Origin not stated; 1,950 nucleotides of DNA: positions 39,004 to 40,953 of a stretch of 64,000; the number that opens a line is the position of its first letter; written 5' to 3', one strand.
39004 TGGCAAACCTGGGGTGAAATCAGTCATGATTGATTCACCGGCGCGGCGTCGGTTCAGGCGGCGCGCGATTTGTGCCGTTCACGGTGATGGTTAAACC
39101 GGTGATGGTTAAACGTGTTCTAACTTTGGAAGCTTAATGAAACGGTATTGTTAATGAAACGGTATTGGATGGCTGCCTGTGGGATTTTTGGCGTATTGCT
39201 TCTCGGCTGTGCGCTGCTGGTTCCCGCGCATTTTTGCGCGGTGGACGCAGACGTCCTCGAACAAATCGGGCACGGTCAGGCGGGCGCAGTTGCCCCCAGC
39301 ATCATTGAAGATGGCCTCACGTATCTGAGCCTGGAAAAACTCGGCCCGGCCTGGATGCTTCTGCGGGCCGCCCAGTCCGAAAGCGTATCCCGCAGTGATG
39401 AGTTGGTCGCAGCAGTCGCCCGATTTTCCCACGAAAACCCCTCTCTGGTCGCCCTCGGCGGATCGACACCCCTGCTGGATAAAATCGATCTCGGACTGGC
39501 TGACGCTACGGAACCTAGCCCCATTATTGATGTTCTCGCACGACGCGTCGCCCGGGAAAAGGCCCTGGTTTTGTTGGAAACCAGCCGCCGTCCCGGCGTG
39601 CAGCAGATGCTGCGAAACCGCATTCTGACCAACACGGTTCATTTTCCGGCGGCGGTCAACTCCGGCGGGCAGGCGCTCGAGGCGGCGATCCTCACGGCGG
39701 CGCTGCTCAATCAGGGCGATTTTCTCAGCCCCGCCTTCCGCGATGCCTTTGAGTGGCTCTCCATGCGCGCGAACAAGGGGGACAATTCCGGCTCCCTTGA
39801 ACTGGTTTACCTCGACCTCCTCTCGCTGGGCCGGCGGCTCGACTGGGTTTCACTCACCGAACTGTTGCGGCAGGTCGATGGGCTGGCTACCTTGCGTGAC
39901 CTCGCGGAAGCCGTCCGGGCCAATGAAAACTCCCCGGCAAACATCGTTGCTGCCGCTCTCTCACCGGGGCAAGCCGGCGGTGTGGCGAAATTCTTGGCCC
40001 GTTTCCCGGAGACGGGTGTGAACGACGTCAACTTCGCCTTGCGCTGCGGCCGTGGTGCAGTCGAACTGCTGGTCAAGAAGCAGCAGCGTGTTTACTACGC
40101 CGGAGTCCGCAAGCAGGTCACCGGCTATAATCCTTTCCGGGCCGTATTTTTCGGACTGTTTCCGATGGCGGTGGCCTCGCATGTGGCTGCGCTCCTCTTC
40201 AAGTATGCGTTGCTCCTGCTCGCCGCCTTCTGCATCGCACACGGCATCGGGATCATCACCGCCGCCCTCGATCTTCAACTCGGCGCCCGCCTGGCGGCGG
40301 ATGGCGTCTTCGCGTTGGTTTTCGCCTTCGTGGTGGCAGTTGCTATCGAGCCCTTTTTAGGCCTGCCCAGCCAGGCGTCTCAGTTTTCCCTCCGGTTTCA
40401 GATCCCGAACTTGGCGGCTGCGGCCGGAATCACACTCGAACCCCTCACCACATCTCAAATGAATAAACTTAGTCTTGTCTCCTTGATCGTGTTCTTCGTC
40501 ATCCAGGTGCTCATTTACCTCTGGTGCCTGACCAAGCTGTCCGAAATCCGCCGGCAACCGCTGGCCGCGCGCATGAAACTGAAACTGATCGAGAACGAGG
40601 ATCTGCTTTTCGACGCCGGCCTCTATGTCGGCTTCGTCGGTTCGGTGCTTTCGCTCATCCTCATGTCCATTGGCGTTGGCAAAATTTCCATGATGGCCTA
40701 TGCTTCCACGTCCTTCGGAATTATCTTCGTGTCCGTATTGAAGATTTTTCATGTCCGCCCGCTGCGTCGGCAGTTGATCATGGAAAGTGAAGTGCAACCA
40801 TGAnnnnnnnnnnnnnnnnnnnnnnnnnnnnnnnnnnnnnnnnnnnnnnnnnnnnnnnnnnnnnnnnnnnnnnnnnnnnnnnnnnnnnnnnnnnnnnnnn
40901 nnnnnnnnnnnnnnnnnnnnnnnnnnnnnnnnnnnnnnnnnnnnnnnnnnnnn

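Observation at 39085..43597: Candidate unconventional ion-driven envelope machine: MotA/ExbB/TolQ-like membrane protein coupled to a TM-Asp coiled-coil partner, followed by a beta-propeller (Tol-like layout)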

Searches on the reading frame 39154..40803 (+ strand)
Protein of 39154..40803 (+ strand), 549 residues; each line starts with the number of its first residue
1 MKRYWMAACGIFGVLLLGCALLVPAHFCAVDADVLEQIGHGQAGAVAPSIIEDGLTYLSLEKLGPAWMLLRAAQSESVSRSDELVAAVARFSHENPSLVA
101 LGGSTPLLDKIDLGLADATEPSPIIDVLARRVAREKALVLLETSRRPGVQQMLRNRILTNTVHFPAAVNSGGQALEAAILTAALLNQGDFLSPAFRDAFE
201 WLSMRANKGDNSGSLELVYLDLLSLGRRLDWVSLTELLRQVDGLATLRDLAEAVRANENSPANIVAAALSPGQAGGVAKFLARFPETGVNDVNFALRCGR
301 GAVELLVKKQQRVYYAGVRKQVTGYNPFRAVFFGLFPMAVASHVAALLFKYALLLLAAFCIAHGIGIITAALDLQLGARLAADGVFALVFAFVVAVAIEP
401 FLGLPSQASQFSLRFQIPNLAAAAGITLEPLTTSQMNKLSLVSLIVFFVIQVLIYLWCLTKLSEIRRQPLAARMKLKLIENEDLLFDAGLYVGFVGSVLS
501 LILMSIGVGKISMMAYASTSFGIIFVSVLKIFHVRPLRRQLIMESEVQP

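Call 3: search_protein_families(library=pfam, proteins=[window:39154-40803:+], max_evalue=1)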
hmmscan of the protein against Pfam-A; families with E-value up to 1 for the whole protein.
window:39154-40803:+ (549 aa): 1 family
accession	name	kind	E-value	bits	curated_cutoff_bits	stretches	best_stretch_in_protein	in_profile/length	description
PF17591.7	UL41A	-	0.41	11.2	29.7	1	498-536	11-49/78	Herpesvirus UL41A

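Call 4: search_protein_families(library=ncbifam, proteins=[window:39154-40803:+], max_evalue=1)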
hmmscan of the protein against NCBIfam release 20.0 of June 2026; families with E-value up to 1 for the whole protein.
window:39154-40803:+ (549 aa): 0 families

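Call 5: search_protein_families(library=padloc, proteins=[window:39154-40803:+], max_evalue=1)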
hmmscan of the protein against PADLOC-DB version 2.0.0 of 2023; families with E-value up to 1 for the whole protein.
window:39154-40803:+ (549 aa): 0 families

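Call 6: find_homologous_proteins(query=window:39154-40803:+)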
Query window:39154-40803:+ (549 aa): 170 proteins with E <= 0.001 among 8000 candidates; the best 120 are listed.
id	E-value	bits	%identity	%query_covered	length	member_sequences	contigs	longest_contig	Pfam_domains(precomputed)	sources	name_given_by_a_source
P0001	0.0e+0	1179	100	100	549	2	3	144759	-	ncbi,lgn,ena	-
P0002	7.2e-294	994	84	100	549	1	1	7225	-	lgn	-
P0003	6.8e-287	971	83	100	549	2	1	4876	-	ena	-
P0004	2.0e-285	966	82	100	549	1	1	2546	-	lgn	-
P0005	1.2e-251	854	85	85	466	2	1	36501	-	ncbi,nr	ncbi:MAG: hypothetical protein EXS36_12480 [Pedosphaera sp.]|nr:hypothetical protein [Pedosphaera sp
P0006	1.6e-244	831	70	100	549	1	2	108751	-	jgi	-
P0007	2.5e-239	814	68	100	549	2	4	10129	-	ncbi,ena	-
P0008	7.8e-239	812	69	100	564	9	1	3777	-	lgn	-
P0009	6.1e-238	809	69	100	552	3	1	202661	-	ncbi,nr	ncbi:MAG: hypothetical protein KIS67_10445 [Verrucomicrobiae bacterium]|nr:hypothetical protein [Ver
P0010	1.5e-237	808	69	100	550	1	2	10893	-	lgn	-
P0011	1.0e-233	795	65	99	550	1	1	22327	-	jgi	-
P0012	1.5e-233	795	66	100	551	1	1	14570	-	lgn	-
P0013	5.7e-233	793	66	100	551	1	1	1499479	-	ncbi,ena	-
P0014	7.0e-232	789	68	100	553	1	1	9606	-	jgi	jgi:hypothetical protein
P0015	2.1e-231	787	68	100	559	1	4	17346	-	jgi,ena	jgi:hypothetical protein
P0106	1.5e-99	353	38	99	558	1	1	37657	-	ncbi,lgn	ncbi:MAG: hypothetical protein U1G07_24300 [Verrucomicrobiota bacterium]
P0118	3.9e-87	312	36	97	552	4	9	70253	-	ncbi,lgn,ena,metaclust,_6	metaclust:\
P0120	3.2e-79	285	37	99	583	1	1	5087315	-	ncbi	ncbi:MAG: hypothetical protein QM790_11765 [Nibricoccus sp.]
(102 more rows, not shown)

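Call 11: search_solved_structures(query=A1, max_evalue=10, show_alignments=3)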
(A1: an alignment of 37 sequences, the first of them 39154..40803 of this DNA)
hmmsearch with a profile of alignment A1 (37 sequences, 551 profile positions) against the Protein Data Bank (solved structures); distinct sequences matched with E-value up to 10: 2.
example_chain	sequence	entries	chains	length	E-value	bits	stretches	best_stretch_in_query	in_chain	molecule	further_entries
5j69_A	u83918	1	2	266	0.76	11.7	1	113-164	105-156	Astrotactin-2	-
7kz8_A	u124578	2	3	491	1.1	11.2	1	183-231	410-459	Peptide/nickel transport system substrate-binding protein AapF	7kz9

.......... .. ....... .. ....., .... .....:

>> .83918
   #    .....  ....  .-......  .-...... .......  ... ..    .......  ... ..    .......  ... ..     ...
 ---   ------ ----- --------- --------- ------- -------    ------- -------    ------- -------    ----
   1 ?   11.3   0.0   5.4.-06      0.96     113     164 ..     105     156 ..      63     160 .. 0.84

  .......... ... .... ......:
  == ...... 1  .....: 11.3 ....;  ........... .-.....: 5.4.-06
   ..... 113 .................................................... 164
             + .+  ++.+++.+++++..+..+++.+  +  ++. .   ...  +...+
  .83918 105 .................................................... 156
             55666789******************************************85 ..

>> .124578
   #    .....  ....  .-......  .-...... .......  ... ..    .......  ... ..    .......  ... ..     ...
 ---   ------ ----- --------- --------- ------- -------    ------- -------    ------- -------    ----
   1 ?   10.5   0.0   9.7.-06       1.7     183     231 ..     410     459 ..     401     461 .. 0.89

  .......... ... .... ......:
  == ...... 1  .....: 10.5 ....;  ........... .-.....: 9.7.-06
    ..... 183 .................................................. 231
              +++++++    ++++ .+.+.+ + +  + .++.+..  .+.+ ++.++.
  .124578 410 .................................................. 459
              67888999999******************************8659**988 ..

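Call 21: find_encoding_contigs(protein=P0120, flank=8000, max_places=2)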
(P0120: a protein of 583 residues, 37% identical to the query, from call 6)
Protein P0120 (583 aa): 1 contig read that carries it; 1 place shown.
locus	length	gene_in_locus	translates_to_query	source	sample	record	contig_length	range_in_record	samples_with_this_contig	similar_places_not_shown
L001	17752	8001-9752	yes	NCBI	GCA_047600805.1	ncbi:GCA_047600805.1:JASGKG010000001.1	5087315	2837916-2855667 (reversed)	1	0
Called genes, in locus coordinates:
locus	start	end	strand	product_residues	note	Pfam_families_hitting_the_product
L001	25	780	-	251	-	PF04542:Sigma70_r2, PF04539:Sigma70_r3 (faint), PF08281:Sigma70_r4_2, PF04545:Sigma70_r4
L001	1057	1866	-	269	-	-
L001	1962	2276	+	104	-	-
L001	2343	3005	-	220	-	PF00072:Response_reg, PF08281:Sigma70_r4_2 (weak), PF00196:GerE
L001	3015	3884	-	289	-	PF08447:PAS_3, PF07730:HisKA_3, PF02518:HATPase_c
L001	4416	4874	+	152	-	PF00072:Response_reg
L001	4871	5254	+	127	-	PF00072:Response_reg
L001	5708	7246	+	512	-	PF13638:PIN_4, PF02562:PhoH, PF13604:AAA_30 (faint)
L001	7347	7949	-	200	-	PF01327:Pep_deformylase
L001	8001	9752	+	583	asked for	-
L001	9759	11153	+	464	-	-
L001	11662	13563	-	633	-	PF13431:TPR_17 (faint), PF13231:PMT_2 (weak), PF13424:TPR_12 (faint), PF24575:TPR_Slam (faint), PF00515:TPR_1 (faint), PF07719:TPR_2 (faint), PF13432:TPR_16 (weak), PF13414:TPR_11 (weak), +4 more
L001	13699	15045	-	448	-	PF16980:CitMHS_2, PF03600:CitMHS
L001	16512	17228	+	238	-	-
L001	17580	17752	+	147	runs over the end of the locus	PF20598:DUF6795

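Call 22: find_encoding_contigs(protein=P0118, flank=8000, max_places=2)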
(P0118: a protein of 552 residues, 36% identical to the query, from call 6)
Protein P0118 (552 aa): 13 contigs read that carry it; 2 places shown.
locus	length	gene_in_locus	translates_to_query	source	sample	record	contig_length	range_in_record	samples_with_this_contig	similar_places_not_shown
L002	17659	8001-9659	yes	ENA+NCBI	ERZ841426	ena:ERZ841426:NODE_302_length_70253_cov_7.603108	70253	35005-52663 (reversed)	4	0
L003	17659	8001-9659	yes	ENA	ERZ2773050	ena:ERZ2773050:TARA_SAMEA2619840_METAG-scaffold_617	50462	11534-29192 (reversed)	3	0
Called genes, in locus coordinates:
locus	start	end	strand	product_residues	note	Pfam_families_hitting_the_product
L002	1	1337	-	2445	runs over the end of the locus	PF19078:Big_12 (faint), PF00932:LTD, PF13287:Fn3_assoc, PF13290:CHB_HEX_C_1, PF08757:CotH, PF00932:LTD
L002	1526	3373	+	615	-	PF02518:HATPase_c (weak), PF13589:HATPase_c_3, PF00183:HSP90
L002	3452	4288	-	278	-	PF07963:N_methyl, PF07596:SBP_bac_10 (faint)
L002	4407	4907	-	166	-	PF00578:AhpC-TSA, PF08534:Redoxin, PF00085:Thioredoxin (weak), PF13905:Thioredoxin_8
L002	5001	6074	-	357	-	PF04055:Radical_SAM, PF12345:DUF3641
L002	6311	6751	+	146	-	PF09685:MamF_MmsF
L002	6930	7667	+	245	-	PF04286:DUF445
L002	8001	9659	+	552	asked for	-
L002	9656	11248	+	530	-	PF24161:CCDC39 (faint)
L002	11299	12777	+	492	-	PF13396:PLDc_N (weak), PF13091:PLDc_2, PF00614:PLDc (weak), PF13091:PLDc_2, PF00614:PLDc (weak)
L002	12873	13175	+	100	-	PF07876:Dabb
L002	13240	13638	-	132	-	PF01479:S4, PF28601:HSP15_C (faint)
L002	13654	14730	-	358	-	-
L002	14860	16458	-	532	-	PF03062:MBOAT, PF13813:MBOAT_2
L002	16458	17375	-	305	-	PF03781:FGE-sulfatase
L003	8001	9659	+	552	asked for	-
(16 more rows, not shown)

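Call 23: find_encoding_contigs(protein=P0106, flank=8000, max_places=2)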
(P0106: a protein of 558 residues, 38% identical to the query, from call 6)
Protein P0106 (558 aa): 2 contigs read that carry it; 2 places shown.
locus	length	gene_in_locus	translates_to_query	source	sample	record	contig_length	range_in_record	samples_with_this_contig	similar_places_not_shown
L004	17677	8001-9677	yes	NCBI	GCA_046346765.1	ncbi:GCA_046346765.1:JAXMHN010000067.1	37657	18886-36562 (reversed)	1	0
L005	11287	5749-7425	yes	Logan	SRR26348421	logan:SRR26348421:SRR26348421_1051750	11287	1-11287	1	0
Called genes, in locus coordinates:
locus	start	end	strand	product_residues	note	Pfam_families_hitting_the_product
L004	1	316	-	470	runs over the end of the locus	?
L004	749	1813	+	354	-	PF10114:PocR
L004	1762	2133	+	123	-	PF02518:HATPase_c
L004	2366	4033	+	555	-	PF01011:PQQ (faint), PF13360:PQQ_2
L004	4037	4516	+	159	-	PF07596:SBP_bac_10 (weak)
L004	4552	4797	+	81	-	-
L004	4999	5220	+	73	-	-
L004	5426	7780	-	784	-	PF00047:ig (faint), PF07679:I-set, PF13895:Ig_2, PF13927:Ig_3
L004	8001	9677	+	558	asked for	-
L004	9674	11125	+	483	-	-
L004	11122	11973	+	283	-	PF00005:ABC_tran, PF13304:AAA_21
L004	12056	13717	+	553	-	PF05448:AXE1 (weak), PF02129:Peptidase_S15 (weak), PF22244:GCE_fung (faint), PF01738:DLH (weak), PF00326:Peptidase_S9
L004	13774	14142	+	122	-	-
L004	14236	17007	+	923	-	PF07691:PA14 (faint)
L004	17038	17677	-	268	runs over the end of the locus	PF14371:DUF4412 (faint)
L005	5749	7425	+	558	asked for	-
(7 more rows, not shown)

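Call 25: predict_structure(alignment_id=A1)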
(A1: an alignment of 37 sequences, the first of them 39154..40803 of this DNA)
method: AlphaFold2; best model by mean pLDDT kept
length: 549 residues; sequences in the alignment: 37
mean_pLDDT: 79.8   pTM: 0.69
mean pLDDT of the five models: 79.8, 79.4, 78.4, 78.2, 76.8
residues with pLDDT >= 90: 161; 70-90: 288; 50-70: 68; < 50: 32
segments of 3 or more residues with pLDDT < 50: 408-437
pLDDT, mean of each block of 10 residues (from residue 1): 80 86 82 85 70 92 92 89 93 88 82 75 89 89 91 91 87 91 92 93 92 93 93 93 92 88 90 88 87 90 90 79 71 76 84 88 74 58 77 80 56 36 37 45 68 74 75 82 79 72 59 60 76 79 74
secondary structure, 60 per line:
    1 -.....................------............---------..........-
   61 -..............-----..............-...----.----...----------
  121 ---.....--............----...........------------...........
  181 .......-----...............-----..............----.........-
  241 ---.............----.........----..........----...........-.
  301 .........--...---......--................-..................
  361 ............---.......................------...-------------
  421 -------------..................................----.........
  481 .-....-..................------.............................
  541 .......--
elements in order: H2-22 E29-31 H32-40 H50-59 H63-75 H81-94 H124-128 H131-142 H147-157 H170-187 H193-207 H213-226 H231-239 H244-256 H261-269 H274-283 H288-298 H300-309 E312-314 H318-323 H326-341 H343-372 H376-398 H434-467 H472-481 H483-486 H488-505 H512-547

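Call 29: fold_search(model_id=the predicted structure, library=pdb)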
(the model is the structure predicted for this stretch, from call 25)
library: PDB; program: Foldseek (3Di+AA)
matches with E <= 10: 123; with E <= 0.001: 0
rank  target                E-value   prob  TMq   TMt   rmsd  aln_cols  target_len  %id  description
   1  6c3i_B                8.9e-01  0.08  0.11  0.14  27.1       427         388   14  Crystal structure of the Deinococcus radiodurans Nramp/MntH divalent transition metal transporter G45R mutant in an in (released 2019-02-13)
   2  8e6i                  1.1e+00  0.06  0.11  0.14  27.4       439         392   13  X-ray structure of the Deinococcus radiodurans Nramp/MntH divalent transition metal transporter M230A mutant in an inwar (released 2023-05-03)
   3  8wnt_B                1.2e+00  0.05  0.10  0.11  26.7       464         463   14  Cryo EM map of SLC7A10 with L-Alanine substrate (released 2024-05-15)
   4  8ttf_A                1.4e+00  0.03  0.08  0.10  29.5       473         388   11  NorA double mutant - E222QD307N at pH 7.5 (released 2024-05-29)
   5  4osr_B                1.5e+00  0.06  0.10  0.11  22.7       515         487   13  Crystal structure of the S505K mutant of TAL effector dHax3 (released 2014-05-28)
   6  8t6a                  1.5e+00  0.03  0.08  0.10  28.4       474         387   13  Human VMAT2 in complex with reserpine (released 2023-11-01)
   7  5uvi                  1.6e+00  0.03  0.08  0.09  37.0       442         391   12  Serial Millisecond Crystallography of Membrane and Soluble Protein Micro-crystals using Synchrotron Radiation (released 2017-05-24)
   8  8xyj                  1.7e+00  0.04  0.10  0.12  29.2       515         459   11  Structure of y+LAT1 bound with Lys (released 2025-01-22)
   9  4q4j_A                1.9e+00  0.06  0.09  0.09  32.0       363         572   12  Structure of crosslinked TM287/288_S498C_S520C mutant (released 2014-07-16)
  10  9ky5_A                1.9e+00  0.03  0.09  0.11  28.2       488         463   12  Structure of y+LAT2 bound with Arg (released 2025-04-23)
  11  4ot3_B                2.0e+00  0.06  0.10  0.11  21.7       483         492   12  Crystal structure of the S505L mutant of TAL effector dHax3 (released 2014-05-28)
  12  7a0g_HHH              2.0e+00  0.04  0.09  0.13  43.4       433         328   12  Structure of the SmhB pore of the tripartite alpha-pore forming toxin, Smh, from Serratia marcescens. (released 2021-03-31)
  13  9w32_A                2.2e+00  0.03  0.08  0.11  36.5       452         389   12  antagonist 1-bound inactive SSTR5 structure (released 2026-01-21)
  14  6c9w_A                2.2e+00  0.02  0.07  0.09  27.5       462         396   13  Crystal Structure of a ligand bound LacY/Nanobody Complex (released 2018-08-15)
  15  8e6m                  2.3e+00  0.04  0.11  0.14  29.2       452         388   12  X-ray structure of the Deinococcus radiodurans Nramp/MntH divalent transition metal transporter WT in an inward-open, ca (released 2023-05-03)
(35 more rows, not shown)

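Call 41: find_related_loci(query=A1, collection=genome_contigs, flank=6000)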
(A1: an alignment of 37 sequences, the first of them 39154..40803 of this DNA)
Query A1 (549 aa) in genome_contigs; peptide patterns used: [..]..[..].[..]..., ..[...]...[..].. (x = any residue, [..] = any of these).
534 stretches matched a pattern; 360 encode a relative of the query (tblastn E <= 1e-3); the best 80 are kept; 80 distinct loci.
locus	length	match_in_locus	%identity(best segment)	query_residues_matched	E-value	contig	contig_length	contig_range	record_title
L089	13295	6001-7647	84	1-549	0e+0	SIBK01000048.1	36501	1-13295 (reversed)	MAG: Pedosphaera sp. isolate Baikal-deep-G231 BACOMB-C4940, whole genome shotgun sequence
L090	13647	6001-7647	69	1-548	0e+0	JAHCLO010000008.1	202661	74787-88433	MAG: Verrucomicrobiia bacterium isolate TGS_VER2 VER2_8, whole genome shotgun sequence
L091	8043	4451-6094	68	1-548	0e+0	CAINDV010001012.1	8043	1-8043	MAG: uncultured Verrucomicrobia bacterium isolate Loclat_bin-20771 genome assembly, contig: bin-20771:1012/1379, whole g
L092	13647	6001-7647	66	1-548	0e+0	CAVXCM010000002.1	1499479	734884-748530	MAG: uncultured Verrucomicrobiae bacterium isolate MFD01275.bin.2.81 genome assembly, contig: contig_24428, whole genome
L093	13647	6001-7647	64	1-549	0e+0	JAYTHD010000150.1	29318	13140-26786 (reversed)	MAG: Verrucomicrobiota bacterium isolate GFS_2489 GFS_2489_149, whole genome shotgun sequence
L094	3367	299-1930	68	1-548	0e+0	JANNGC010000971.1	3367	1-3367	MAG: Pedosphaera sp. isolate OTE_75_metabat_229 OTE_75_k141_3956264, whole genome shotgun sequence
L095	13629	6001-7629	67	1-548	0e+0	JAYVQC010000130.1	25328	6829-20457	MAG: Akkermansia sp. isolate GL72_UP_concoct_20 GL72_UP_concoct_20_129, whole genome shotgun sequence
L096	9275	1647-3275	66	1-548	0e+0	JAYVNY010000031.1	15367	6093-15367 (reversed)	MAG: Akkermansia sp. isolate GL65_UP_concoct_5 GL65_UP_concoct_5_30, whole genome shotgun sequence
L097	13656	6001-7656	61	1-549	0e+0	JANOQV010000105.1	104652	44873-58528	MAG: Pedosphaera sp. isolate VAR_4_metabat_254_sub VAR_4_k141_1827760, whole genome shotgun sequence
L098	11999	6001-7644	61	1-548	0e+0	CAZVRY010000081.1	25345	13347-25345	MAG TPA_asm: uncultured Verrucomicrobiota bacterium isolate SRP323723_co1_127 genome assembly, contig: NODE_1586_length_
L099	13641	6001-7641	54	1-549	0e+0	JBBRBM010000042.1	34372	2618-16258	MAG: Verrucomicrobiota bacterium isolate Co_metawrap_2342 Cmw_2342_k141_278761_length_34372_cov_14.0000, whole genome sh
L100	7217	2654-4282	54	1-546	8e-175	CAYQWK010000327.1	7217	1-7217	MAG TPA_asm: uncultured Bifidobacteriaceae bacterium isolate SRP257259_co1_135 genome assembly, contig: NODE_17297_lengt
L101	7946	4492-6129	51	1-546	2e-165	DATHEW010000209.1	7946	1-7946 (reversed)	MAG TPA_asm: Candidatus Acidoferrum sp. isolate SMAG_U12431 k141_941507, whole genome shotgun sequence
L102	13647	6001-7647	92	1-549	0e+0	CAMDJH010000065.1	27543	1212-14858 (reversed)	MAG: Akkermansia muciniphila isolate ZH-13nov19-140 genome assembly, contig: ZH-13nov19-C2395, whole genome shotgun sequ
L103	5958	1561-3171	44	10-546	4e-127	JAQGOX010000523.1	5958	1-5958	MAG: Verrucomicrobiales bacterium isolate RYN_624 scaffold_443463, whole genome shotgun sequence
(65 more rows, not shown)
